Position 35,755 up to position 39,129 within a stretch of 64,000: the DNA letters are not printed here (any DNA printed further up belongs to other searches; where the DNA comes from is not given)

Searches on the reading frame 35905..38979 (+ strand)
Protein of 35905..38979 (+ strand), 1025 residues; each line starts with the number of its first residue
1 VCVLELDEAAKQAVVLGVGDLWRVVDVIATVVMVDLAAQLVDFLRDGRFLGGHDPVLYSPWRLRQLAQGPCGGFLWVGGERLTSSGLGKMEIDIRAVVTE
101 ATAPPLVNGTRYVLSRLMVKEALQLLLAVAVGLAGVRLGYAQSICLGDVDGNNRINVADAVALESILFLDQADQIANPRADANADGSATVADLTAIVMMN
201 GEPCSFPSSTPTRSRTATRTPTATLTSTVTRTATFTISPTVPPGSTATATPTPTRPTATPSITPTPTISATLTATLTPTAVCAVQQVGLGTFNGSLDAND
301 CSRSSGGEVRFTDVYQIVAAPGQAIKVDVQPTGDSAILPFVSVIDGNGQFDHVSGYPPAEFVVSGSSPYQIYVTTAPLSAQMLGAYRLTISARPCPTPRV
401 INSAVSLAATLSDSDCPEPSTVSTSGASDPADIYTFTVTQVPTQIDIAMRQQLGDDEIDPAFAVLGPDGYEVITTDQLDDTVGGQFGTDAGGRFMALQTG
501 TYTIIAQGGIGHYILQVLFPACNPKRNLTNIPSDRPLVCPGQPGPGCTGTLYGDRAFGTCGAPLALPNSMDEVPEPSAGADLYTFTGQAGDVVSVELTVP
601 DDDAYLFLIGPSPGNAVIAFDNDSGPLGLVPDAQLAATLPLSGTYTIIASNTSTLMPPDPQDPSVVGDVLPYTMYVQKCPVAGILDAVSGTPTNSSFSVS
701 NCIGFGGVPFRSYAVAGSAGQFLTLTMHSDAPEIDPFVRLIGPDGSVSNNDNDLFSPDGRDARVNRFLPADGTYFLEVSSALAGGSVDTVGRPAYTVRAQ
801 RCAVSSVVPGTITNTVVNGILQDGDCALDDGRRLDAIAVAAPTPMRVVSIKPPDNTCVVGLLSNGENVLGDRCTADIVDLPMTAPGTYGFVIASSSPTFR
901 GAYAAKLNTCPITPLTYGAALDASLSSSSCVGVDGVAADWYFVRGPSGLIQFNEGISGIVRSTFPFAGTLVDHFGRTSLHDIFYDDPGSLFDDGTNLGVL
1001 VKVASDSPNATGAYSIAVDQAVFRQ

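Call 30: search_protein_families(library=pfam, max_evalue=0.001, proteins=[window:35905-38979:+])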
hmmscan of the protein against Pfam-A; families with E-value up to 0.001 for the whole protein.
window:35905-38979:+ (1025 aa): 2 families
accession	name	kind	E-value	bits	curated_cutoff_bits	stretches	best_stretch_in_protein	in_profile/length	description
PF04151.21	PPC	-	8.5e-15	55.8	25.9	1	712-780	4-70/70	Bacterial pre-peptidase C-terminal domain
PF00404.24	Dockerin_1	-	6.7e-05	23.4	22.9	1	146-195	1-51/57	Dockerin type I domain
